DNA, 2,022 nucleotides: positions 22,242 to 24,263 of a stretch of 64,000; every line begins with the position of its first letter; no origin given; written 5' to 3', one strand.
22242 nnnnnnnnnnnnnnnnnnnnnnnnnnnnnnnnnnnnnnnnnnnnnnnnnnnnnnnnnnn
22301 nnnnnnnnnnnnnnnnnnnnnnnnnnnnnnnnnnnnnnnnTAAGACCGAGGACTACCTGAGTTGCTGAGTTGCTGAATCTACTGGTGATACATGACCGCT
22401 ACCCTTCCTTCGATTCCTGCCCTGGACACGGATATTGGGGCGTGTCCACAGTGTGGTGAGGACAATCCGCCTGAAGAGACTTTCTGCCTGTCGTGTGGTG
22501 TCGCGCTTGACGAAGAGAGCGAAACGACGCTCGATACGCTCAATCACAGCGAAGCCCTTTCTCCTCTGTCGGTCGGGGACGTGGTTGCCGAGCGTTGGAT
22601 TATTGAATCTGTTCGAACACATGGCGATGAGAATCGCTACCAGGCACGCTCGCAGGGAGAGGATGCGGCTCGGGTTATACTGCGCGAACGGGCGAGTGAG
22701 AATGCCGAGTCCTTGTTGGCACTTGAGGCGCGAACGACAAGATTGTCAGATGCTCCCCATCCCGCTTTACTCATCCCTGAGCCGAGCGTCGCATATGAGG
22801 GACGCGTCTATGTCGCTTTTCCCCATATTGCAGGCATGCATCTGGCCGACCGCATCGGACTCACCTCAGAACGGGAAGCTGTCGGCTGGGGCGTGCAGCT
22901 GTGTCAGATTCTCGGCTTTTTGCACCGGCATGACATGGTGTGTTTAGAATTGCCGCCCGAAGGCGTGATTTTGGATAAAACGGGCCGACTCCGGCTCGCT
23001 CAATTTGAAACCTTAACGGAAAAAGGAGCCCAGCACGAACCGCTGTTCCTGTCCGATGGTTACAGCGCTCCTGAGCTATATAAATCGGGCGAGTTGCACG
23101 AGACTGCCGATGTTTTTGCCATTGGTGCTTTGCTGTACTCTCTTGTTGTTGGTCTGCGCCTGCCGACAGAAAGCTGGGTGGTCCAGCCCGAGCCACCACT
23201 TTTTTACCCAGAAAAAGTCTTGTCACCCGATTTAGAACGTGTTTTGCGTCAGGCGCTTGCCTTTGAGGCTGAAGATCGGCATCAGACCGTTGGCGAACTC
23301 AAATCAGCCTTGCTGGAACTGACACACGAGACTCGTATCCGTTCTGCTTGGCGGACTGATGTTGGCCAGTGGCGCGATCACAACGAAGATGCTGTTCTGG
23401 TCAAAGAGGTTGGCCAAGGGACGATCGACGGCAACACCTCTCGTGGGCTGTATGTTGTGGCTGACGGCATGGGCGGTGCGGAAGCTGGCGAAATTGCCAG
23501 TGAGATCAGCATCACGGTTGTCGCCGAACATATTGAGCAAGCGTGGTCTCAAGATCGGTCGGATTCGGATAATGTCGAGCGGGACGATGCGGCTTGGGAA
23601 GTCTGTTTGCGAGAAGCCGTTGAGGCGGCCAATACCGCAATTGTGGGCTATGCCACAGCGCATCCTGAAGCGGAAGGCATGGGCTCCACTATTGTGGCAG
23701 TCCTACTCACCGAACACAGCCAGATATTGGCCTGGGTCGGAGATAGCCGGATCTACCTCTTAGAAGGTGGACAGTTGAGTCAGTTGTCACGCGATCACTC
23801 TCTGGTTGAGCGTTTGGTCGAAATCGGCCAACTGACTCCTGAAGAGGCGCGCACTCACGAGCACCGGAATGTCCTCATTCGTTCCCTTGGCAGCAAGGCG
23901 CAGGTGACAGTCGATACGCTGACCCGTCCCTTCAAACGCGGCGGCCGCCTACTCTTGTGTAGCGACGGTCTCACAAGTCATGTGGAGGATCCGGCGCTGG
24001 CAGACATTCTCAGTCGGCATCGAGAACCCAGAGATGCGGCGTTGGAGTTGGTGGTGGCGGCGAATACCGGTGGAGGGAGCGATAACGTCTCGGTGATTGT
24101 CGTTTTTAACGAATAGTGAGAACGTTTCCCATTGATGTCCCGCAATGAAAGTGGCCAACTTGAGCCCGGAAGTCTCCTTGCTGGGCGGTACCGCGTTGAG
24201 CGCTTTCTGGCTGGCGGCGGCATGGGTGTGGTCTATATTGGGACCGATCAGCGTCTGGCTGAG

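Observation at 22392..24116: Zinc-ribbon / degenerate kinase-like domain / PP2C phosphatase fusion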

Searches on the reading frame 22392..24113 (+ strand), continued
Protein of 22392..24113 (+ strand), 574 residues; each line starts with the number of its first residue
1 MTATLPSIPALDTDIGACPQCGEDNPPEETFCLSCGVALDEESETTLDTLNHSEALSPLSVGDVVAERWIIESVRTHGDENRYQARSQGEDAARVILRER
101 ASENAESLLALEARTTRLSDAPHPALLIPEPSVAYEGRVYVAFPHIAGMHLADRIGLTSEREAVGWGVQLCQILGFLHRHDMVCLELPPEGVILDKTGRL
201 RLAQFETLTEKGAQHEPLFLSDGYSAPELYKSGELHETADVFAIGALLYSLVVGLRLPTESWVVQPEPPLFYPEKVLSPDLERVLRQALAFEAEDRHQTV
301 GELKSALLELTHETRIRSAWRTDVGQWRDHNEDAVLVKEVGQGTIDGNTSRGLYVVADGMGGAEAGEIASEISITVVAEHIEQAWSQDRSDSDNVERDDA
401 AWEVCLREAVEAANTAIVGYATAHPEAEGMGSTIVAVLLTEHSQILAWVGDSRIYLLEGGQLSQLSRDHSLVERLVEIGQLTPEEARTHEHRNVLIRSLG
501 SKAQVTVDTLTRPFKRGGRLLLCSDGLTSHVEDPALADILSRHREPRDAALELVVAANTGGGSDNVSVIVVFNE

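Call 42: list_cluster_members(proteins=[P0001, P0124, P0151, P0210, P0237, P0131, P0069])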
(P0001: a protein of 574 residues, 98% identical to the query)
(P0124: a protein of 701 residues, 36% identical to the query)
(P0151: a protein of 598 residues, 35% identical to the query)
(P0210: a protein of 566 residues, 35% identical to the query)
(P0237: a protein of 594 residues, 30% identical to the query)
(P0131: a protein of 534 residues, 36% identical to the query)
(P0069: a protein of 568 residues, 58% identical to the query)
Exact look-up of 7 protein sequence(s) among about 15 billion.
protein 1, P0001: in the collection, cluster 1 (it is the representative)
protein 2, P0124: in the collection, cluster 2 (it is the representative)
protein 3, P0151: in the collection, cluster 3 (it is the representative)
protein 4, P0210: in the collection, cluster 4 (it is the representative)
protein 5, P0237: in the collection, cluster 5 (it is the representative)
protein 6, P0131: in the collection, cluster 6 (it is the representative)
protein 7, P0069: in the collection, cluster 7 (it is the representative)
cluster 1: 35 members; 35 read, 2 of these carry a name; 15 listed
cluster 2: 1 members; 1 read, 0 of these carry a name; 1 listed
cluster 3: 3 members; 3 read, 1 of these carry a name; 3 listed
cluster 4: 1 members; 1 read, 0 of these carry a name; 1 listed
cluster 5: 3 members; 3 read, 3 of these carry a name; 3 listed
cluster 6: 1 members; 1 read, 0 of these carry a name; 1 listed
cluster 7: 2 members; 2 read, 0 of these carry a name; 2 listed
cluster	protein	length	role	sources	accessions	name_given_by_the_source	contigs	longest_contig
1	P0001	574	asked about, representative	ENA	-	-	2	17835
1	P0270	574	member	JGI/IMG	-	serine/threonine protein phosphatase PrpC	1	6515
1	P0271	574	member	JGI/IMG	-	serine/threonine protein phosphatase PrpC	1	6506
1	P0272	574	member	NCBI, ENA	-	-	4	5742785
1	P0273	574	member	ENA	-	-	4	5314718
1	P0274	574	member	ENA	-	-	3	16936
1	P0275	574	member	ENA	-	-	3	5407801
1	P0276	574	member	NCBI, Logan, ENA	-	-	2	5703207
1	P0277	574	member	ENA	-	-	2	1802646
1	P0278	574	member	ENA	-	-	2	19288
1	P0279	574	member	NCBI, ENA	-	-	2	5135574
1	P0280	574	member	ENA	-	-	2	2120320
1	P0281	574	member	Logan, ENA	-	-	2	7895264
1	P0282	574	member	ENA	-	-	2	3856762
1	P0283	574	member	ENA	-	-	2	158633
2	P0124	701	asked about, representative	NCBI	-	-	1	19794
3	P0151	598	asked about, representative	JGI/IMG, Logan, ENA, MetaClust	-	\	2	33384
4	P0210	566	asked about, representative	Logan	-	-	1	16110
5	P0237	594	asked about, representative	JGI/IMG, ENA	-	serine/threonine protein phosphatase PrpC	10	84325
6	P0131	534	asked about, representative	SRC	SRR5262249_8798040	-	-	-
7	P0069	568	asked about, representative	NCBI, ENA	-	-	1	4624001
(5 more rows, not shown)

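Call 43: find_encoding_contigs(protein=P0272, flank=3000, max_places=4)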
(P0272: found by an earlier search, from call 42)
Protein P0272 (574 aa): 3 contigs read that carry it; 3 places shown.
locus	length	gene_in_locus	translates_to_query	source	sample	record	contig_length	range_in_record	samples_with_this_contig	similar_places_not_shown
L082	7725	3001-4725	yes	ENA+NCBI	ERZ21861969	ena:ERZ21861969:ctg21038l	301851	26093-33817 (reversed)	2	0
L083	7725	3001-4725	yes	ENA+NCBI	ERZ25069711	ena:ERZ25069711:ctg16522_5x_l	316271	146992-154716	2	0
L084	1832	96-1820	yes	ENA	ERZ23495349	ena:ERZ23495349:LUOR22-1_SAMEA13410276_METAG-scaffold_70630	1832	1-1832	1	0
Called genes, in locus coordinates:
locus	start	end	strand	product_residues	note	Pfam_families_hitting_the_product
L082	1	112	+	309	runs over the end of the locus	PF00034:Cytochrom_C (faint), PF13442:Cytochrome_CBB3 (faint)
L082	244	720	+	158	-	PF01322:Cytochrom_C_2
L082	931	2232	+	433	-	PF00092:VWA, PF10138:vWA-TerF-like (faint), PF13519:VWA_2, PF13768:VWA_3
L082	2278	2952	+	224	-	PF16697:Yop-YscD_cpl (weak), PF00498:FHA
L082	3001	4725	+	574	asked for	PF00069:Pkinase, PF00481:PP2C, PF13672:PP2C_2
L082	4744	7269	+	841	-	PF00069:Pkinase, PF07714:PK_Tyr_Ser-Thr, PF01636:APH (faint), PF03109:ABC1 (weak)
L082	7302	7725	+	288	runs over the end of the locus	PF16697:Yop-YscD_cpl, PF00498:FHA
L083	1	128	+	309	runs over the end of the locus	PF00034:Cytochrom_C (faint), PF13442:Cytochrome_CBB3 (faint)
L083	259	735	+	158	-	PF01322:Cytochrom_C_2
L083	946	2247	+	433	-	PF00092:VWA, PF10138:vWA-TerF-like (faint), PF13519:VWA_2, PF13768:VWA_3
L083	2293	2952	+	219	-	PF16697:Yop-YscD_cpl (weak), PF00498:FHA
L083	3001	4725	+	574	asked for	PF00069:Pkinase, PF00481:PP2C, PF13672:PP2C_2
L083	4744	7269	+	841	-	PF00069:Pkinase, PF07714:PK_Tyr_Ser-Thr, PF01636:APH (faint), PF03109:ABC1 (weak)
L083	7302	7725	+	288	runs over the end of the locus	PF16697:Yop-YscD_cpl, PF00498:FHA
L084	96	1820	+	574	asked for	PF00069:Pkinase, PF00481:PP2C, PF13672:PP2C_2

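Call 47: search_protein_families(library=pfam, proteins=[L022:8977-10617:+, L020:8341-10173:+, L003:8221-10350:+], max_evalue=1)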
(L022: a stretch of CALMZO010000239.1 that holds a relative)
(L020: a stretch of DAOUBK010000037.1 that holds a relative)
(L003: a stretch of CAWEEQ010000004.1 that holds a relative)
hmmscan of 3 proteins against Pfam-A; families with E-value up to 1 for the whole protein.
L022:8977-10617:+ (547 aa): 13 families
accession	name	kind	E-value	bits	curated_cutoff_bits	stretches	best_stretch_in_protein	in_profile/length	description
PF00481.26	PP2C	-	2.1e-16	60.8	20.3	2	304-436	17-141/255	Protein phosphatase 2C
PF13672.11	PP2C_2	-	1.8e-14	54.2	24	1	299-504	9-186/209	Protein phosphatase 2C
PF07228.17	SpoIIE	-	3.1e-06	27.7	25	1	465-539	105-191/192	Stage II sporulation protein E (SpoIIE)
PF00069.31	Pkinase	-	6.7e-06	26.1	31.7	1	119-218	53-153/263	Protein kinase domain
PF24463.1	DUF7577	-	2.6e-05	24.2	28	1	7-30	3-26/27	Domain of unknown function (DUF7577)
PF13248.11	Zn_ribbon_3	-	0.00098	19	27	1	6-26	2-22/26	zinc-ribbon domain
PF14952.11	zf-tcix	-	0.0012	18.8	31.2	1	8-25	12-29/42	Putative treble-clef, zinc-finger, Zn-binding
PF12773.13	DZR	-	0.0019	18.8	27.3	1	9-30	1-22/45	Double zinc ribbon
PF13240.11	Zn_Ribbon_1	-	0.0019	18.3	25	1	9-26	2-19/23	zinc-ribbon domain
PF00641.23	Zn_ribbon_RanBP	-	0.024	14.3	27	1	8-29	6-27/30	Zn-finger in Ran binding protein and others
PF18912.6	DZR_2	-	0.057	13.7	27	1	8-30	9-31/56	Double zinc ribbon domain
PF04077.17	DsrH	-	0.087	13.5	24.4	1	477-511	13-47/88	DsrH like protein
PF10122.14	Zn_ribbon_Com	-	0.099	12.6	22.9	1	5-17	23-35/52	Mu-like prophage protein Com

L020:8341-10173:+ (611 aa): 16 families
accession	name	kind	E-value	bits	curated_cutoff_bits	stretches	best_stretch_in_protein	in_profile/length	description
PF00481.26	PP2C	-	3.7e-19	69.8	20.3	2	382-505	28-141/255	Protein phosphatase 2C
PF13672.11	PP2C_2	-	5.7e-14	52.6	24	1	387-571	22-184/209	Protein phosphatase 2C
PF13240.11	Zn_Ribbon_1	-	3.2e-08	33.5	25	2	19-40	2-23/23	zinc-ribbon domain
PF07228.17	SpoIIE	-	1.2e-07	32.3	25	1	534-608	105-191/192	Stage II sporulation protein E (SpoIIE)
PF24463.1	DUF7577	-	2.9e-07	30.4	28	1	17-40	3-26/27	Domain of unknown function (DUF7577)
PF12773.13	DZR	-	7.1e-06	26.5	27.3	2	19-41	1-23/45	Double zinc ribbon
PF13248.11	Zn_ribbon_3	-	0.00012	21.9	27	2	17-36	3-22/26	zinc-ribbon domain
PF18912.6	DZR_2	-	0.011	16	27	1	15-42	6-33/56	Double zinc ribbon domain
PF14803.11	Zn_ribbon_Nudix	-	0.013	15.8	25.6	0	31-50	1-20/34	Nudix N-terminal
PF16450.11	Prot_ATP_ID_OB_C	-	0.031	14.5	23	0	547-561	34-48/56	Proteasomal ATPase OB C-terminal domain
PF17032.10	Zn_ribbon_15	-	0.093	14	28.9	0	134-156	52-73/73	zinc-ribbon family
PF04077.17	DsrH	-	0.11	13.2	24.4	1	542-588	9-53/88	DsrH like protein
PF08271.17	Zn_Ribbon_TF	-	0.17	11.9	29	1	140-160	6-30/43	TFIIB zinc-binding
PF11023.14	DUF2614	-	0.32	11.6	21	1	12-41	63-94/111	Zinc-ribbon containing domain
PF08772.16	Zn_ribbon_NOB1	-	0.56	10.8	24.9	1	136-157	10-31/72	Nin one binding (NOB1) Zn-ribbon like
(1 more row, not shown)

L003:8221-10350:+ (710 aa): 14 families
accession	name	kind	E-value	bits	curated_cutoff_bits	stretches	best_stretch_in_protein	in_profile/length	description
PF13672.11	PP2C_2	-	1.7e-17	64.1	24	1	489-671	21-182/209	Protein phosphatase 2C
PF00481.26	PP2C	-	1.4e-15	58.2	20.3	1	465-702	8-255/255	Protein phosphatase 2C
PF00069.31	Pkinase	-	5.7e-13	49.3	31.7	1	255-399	51-197/263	Protein kinase domain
PF13240.11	Zn_Ribbon_1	-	1.5e-06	28.2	25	1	4-23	2-21/23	zinc-ribbon domain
PF12773.13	DZR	-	2.8e-05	24.6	27.3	1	4-26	1-23/45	Double zinc ribbon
PF07714.23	PK_Tyr_Ser-Thr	-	0.00013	21.9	23.1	1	296-405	96-210/258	Protein tyrosine and serine/threonine kinase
PF13248.11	Zn_ribbon_3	-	0.00027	20.8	27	1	1-25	2-26/26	zinc-ribbon domain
PF07228.17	SpoIIE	-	0.00039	20.8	25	1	495-706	7-188/192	Stage II sporulation protein E (SpoIIE)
PF24460.1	DUF7575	-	0.0011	18.8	28.5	1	2-23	4-25/28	Domain of unknown function (DUF7575)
PF24463.1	DUF7577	-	0.027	14.5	28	1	2-25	3-26/27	Domain of unknown function (DUF7577)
PF18912.6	DZR_2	-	0.07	13.4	27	1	4-26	24-47/56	Double zinc ribbon domain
PF10571.15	UPF0547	-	0.18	12.4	29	1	3-22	2-21/26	Uncharacterised protein family UPF0547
PF17032.10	Zn_ribbon_15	-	0.25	12.6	28.9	1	3-22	54-73/73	zinc-ribbon family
PF18439.7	zf_UBZ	-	0.9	9.7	25.6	0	2-14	3-15/32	Ubiquitin-Binding Zinc Finger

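Call 60: search_protein_families(library=padloc, proteins=[window:22392-24113:+], max_evalue=0.001)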
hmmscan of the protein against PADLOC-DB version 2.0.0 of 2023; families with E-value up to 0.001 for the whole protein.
window:22392-24113:+ (574 aa): 20 families
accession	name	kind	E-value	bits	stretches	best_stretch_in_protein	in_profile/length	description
PDLC04042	PD-T4-6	-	5e-15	53.9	1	83-317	26-279/292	-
PDLC04053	PD-T4-6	-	3.9e-14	50.8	1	96-318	41-279/311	-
PDLC04054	PD-T4-6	-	8.7e-14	49.7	1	62-307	6-270/347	-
PDLC04518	PDC-M21C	-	7.8e-11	39.6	1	316-527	3-186/243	-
PDLC04047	PD-T4-6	-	1.3e-10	38.8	1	117-318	64-280/327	-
PDLC04138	mad6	-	1.9e-10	38.3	1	159-313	151-316/659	mads_6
PDLC04048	PD-T4-6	-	5.3e-10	37.2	1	60-315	3-277/354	-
PDLC04044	PD-T4-6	-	5.6e-10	36.9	1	102-314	77-296/372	-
PDLC04057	PD-T4-6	-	4.5e-09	33.8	1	96-327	40-287/443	-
PDLC04043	PD-T4-6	-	1.7e-08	32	1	136-316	87-283/452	-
PDLC04052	PD-T4-6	-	2.6e-08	31.5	1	158-319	110-285/496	-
PDLC04041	PD-T4-6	-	8.2e-07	26.6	1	84-358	48-294/443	-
PDLC04045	PD-T4-6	-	8.3e-06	23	1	137-316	112-304/350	-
PDLC04060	PD-T4-6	-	8.6e-06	22.9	1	160-318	107-277/486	-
PDLC03921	MkoA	-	1.6e-05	20.8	1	209-316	364-472/1607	-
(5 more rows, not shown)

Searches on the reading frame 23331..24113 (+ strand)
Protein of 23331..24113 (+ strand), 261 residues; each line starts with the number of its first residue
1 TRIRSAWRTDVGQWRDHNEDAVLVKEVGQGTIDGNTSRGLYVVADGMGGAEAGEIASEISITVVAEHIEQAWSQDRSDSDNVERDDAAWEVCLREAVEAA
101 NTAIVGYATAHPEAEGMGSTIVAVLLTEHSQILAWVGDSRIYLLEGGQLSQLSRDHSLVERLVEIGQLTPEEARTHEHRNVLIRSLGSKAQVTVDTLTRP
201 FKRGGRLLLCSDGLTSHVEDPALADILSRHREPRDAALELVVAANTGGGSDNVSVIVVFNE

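Call 55: search_solved_structures(query=window:23331-24113:+, max_evalue=1e-20, show_alignments=3)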
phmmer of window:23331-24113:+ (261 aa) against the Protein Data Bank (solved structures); distinct sequences matched with E-value up to 1e-20: 17.
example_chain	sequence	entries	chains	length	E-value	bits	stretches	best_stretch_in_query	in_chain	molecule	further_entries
5f1m_A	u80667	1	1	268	9.4e-36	126.8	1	3-257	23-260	Phosphorylated protein phosphatase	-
6ihl_A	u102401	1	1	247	1.2e-35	126.4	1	6-257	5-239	Phosphorylated protein phosphatase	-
6ihs_A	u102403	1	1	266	1.3e-35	126.3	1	5-257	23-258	Phosphorylated protein phosphatase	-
6ihr_A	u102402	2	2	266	1.3e-35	126.3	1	5-257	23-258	Phosphorylated protein phosphatase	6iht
5d2u_A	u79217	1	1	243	3.4e-35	124.9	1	9-258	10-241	Protein serin-threonin phosphatase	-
6ihw_A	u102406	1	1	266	3.4e-35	124.9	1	5-257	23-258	Phosphorylated protein phosphatase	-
6ihv_A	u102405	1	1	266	6.6e-35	124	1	5-257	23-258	Phosphorylated protein phosphatase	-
1txo_A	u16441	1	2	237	7e-35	123.9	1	38-258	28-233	Putative Bacterial Enzyme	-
6ihu_A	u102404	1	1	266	9.1e-35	123.5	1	5-257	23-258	Phosphorylated protein phosphatase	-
2cm1_A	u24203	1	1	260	1.3e-34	123.1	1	38-257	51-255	SERINE THREONINE PROTEIN PHOSPHATASE PSTP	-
5iti_A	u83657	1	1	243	2.3e-34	122.2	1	9-258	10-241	Protein serin-threonin phosphatase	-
2j82_A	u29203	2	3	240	2.4e-34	122.2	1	10-258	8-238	PROTEIN SERINE-THREONINE PHOSPHATASE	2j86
2y09_A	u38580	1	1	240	3.1e-33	118.5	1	10-258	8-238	PROTEIN SERIN-THREONIN PHOSPHATASE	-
2xzv_A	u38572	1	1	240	3.1e-33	118.5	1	10-258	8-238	PROTEIN SERIN-THREONIN PHOSPHATASE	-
2pk0_A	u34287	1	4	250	7.4e-33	117.3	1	8-260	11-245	Serine/threonine protein phosphatase Stp1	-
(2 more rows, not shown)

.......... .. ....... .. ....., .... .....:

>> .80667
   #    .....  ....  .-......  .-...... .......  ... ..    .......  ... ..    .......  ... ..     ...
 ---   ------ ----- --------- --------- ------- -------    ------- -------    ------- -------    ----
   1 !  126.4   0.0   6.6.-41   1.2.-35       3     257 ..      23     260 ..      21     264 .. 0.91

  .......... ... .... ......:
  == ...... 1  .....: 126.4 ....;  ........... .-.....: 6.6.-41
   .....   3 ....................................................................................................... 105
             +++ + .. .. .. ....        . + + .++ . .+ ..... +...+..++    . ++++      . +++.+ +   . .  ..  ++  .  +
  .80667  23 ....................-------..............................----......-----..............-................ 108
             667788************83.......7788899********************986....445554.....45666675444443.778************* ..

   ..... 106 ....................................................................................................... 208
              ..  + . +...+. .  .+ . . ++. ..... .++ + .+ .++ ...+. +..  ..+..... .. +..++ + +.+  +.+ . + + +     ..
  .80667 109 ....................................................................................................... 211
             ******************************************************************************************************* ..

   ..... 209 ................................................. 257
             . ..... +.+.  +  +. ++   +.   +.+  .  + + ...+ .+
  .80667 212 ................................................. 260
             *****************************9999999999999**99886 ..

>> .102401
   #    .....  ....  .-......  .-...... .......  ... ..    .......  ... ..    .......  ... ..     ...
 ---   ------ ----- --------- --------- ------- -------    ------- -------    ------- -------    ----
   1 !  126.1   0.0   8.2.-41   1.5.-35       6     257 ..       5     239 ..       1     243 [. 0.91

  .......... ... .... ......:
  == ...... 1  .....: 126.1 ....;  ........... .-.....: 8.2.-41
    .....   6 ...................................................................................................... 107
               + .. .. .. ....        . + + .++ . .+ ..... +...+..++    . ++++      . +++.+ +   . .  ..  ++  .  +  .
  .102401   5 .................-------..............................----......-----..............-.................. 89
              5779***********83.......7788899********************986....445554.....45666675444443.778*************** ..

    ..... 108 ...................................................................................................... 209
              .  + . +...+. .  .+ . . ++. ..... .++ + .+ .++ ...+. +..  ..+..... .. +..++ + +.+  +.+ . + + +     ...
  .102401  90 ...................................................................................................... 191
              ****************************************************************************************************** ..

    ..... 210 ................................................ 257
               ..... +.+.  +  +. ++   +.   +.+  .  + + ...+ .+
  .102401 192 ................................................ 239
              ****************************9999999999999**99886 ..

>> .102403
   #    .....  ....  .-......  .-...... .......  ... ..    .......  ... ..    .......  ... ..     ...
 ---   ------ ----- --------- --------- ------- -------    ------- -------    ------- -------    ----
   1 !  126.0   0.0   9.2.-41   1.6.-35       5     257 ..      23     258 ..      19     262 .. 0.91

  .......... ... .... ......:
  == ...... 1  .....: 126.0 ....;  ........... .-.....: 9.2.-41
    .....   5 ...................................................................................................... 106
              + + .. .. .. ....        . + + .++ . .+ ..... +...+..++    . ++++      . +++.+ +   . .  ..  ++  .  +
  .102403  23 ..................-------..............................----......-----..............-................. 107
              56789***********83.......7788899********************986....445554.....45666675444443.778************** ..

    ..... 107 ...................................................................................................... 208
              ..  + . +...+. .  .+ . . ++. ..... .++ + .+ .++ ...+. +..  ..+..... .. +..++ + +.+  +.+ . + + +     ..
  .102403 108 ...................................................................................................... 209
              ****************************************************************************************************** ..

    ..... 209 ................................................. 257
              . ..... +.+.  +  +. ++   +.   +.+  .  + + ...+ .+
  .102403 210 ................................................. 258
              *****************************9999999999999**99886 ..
